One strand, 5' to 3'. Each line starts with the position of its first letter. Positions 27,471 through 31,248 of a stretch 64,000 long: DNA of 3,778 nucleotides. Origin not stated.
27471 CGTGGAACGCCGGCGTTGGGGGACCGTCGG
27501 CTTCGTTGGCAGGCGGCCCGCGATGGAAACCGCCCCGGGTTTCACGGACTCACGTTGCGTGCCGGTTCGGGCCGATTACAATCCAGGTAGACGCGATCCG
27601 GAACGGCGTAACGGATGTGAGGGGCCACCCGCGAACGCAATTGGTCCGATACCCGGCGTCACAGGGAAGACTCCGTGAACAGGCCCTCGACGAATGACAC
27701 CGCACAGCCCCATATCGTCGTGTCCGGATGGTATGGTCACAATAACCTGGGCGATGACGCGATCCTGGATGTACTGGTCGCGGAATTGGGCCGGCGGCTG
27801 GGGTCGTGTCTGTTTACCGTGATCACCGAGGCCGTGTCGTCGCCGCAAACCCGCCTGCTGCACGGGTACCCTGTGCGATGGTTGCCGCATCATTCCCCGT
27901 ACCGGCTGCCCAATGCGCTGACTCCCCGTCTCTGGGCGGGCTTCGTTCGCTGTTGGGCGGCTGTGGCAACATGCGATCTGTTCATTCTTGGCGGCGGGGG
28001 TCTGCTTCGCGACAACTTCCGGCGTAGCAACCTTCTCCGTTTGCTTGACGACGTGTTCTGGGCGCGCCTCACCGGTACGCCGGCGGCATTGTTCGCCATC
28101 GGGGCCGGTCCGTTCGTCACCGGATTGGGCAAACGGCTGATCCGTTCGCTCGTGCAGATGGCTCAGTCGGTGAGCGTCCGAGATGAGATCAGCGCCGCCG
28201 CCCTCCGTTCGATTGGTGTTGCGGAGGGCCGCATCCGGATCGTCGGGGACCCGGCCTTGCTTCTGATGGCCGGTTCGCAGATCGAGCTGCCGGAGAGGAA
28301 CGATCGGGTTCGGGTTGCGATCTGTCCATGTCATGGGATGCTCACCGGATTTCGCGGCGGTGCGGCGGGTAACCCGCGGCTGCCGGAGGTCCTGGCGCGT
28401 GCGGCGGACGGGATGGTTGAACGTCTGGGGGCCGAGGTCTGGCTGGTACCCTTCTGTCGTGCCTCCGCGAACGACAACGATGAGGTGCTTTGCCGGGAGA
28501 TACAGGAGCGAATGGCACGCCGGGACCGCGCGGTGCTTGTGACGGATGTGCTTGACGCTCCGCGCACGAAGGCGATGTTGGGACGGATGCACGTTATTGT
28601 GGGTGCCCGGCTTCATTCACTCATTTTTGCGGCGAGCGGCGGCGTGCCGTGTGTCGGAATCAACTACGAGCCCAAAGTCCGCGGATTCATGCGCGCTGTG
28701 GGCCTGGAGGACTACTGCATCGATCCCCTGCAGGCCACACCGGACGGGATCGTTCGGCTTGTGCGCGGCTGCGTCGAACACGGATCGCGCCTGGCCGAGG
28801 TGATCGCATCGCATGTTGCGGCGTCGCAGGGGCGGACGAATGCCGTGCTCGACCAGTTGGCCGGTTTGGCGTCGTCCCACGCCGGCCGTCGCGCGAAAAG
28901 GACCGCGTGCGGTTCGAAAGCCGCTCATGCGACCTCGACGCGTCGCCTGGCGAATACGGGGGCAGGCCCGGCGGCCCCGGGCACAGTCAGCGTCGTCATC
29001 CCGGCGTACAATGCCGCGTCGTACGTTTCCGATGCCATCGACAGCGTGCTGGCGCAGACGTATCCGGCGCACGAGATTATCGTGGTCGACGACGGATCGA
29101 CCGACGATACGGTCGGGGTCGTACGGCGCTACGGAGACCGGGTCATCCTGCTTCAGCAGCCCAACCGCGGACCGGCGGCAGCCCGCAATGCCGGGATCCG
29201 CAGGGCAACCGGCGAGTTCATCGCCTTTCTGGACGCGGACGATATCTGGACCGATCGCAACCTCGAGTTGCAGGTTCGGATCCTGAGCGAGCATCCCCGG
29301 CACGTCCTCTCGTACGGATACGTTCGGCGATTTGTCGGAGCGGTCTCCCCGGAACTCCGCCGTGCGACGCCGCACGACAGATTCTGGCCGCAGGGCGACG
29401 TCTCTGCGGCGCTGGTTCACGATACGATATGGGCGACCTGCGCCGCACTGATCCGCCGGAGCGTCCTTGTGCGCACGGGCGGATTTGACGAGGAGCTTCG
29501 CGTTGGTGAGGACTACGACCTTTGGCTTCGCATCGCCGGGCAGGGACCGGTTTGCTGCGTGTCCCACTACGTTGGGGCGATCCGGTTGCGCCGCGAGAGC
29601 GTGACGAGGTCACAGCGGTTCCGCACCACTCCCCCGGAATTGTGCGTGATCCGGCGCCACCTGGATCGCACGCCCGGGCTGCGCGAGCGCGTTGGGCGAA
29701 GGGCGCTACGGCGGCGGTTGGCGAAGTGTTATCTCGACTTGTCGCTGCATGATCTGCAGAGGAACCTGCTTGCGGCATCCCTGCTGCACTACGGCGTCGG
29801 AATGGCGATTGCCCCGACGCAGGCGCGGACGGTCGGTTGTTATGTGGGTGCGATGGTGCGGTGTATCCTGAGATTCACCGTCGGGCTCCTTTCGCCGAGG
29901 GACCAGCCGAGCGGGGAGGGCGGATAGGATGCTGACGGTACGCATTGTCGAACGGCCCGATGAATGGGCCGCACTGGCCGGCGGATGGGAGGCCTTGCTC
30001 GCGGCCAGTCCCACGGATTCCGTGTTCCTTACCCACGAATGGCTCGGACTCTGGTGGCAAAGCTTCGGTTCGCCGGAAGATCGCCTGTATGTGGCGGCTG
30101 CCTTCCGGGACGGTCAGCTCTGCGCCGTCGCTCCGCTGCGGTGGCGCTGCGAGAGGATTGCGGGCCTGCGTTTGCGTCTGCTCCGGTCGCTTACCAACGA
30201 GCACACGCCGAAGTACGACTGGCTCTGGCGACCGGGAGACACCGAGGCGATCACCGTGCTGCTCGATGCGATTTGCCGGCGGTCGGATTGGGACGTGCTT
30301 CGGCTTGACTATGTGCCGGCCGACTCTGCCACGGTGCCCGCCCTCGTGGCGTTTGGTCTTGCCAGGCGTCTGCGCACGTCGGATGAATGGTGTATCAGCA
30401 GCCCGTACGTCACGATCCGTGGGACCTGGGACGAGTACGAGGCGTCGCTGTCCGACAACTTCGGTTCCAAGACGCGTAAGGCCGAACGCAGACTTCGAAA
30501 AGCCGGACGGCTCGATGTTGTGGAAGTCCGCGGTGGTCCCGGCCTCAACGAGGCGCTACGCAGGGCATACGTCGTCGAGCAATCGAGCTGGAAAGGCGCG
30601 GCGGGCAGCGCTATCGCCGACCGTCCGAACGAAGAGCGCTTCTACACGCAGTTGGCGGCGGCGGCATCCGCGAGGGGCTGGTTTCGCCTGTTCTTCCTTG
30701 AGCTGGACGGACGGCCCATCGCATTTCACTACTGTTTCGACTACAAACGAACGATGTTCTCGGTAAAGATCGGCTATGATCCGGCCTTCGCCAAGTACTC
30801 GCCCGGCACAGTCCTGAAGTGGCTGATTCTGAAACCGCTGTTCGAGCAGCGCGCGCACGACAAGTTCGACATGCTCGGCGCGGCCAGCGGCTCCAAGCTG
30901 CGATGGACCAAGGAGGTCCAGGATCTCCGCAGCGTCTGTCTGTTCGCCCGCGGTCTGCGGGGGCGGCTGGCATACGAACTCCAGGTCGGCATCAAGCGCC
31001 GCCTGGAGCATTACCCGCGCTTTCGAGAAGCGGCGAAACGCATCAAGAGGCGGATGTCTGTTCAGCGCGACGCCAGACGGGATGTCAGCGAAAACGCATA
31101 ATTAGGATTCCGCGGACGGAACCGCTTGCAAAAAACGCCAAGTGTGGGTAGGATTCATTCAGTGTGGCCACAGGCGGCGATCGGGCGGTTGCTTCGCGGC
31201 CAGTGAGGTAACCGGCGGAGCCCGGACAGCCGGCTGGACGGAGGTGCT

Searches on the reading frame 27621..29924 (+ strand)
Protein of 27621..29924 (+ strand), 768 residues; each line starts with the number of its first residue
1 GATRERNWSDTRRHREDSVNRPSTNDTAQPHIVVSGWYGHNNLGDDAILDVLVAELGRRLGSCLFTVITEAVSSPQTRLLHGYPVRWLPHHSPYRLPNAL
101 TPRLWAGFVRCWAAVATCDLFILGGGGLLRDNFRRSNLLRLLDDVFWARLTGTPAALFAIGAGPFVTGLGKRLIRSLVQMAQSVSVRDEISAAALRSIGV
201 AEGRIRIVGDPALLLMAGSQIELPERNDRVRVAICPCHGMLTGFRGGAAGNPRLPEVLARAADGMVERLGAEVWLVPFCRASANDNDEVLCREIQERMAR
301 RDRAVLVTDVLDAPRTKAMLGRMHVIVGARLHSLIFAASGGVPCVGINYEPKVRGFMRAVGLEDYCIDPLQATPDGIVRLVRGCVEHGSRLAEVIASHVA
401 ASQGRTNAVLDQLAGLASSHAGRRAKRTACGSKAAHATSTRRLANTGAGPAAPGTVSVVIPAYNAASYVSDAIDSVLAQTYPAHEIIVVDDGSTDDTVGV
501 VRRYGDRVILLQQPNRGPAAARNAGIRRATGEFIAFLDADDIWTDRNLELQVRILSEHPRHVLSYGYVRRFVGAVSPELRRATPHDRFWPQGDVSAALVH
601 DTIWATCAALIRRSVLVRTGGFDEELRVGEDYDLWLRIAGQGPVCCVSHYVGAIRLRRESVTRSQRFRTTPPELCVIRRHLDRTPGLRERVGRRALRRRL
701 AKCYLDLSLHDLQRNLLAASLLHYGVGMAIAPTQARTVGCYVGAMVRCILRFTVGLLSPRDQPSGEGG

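Call 33: search_protein_families(library=pfam, proteins=[window:27621-29924:+], max_evalue=0.0001)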
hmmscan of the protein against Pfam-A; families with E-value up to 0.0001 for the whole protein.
window:27621-29924:+ (768 aa): 4 families
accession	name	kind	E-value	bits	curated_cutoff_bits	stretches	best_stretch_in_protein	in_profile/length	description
PF00535.33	Glycos_transf_2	-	4.1e-38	131.4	23.3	1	457-613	1-162/168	Glycosyl transferase family 2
PF04230.19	PS_pyruv_trans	-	2e-35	123.5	25.3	1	42-350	1-279/280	Polysaccharide pyruvyl transferase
PF13641.12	Glyco_tranf_2_3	-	1.9e-23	84.1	27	1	453-657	1-213/230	Glycosyltransferase like family 2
PF10111.15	Glyco_tranf_2_2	-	8.3e-23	81.7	27.3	1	457-640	1-201/276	Glycosyltransferase like family 2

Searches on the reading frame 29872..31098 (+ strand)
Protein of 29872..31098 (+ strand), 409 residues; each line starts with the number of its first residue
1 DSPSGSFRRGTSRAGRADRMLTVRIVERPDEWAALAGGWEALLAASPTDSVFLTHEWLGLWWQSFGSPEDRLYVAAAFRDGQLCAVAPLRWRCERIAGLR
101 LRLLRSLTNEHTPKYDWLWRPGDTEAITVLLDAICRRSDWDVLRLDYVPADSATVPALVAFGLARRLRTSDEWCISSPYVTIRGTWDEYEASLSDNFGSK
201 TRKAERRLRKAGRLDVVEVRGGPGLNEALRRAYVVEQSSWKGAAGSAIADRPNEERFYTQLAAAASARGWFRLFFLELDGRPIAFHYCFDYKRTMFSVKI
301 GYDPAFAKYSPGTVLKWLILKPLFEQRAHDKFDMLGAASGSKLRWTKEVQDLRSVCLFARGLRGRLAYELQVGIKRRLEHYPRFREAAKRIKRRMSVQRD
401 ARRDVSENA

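Call 33: search_protein_families(library=pfam, proteins=[window:29872-31098:+], max_evalue=0.0001)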
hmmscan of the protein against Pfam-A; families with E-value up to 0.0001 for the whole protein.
window:29872-31098:+ (409 aa): 1 family
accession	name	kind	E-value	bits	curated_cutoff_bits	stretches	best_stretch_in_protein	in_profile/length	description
PF13480.13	Acetyltransf_6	-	6.2e-29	101.4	22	1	200-339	6-139/143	Acetyltransferase (GNAT) domain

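Call 61: search_protein_families(library=ncbifam, proteins=[window:29872-31098:+], max_evalue=0.01)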
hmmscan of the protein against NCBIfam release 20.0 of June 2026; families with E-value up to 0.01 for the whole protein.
window:29872-31098:+ (409 aa): 1 family
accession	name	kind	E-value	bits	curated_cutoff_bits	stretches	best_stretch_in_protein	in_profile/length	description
NF047385.1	T4SS_GNAT_BspF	exception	3.9e-11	42.2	775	1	143-328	171-357/428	type IV secretion system effector crotonyl transferase BspF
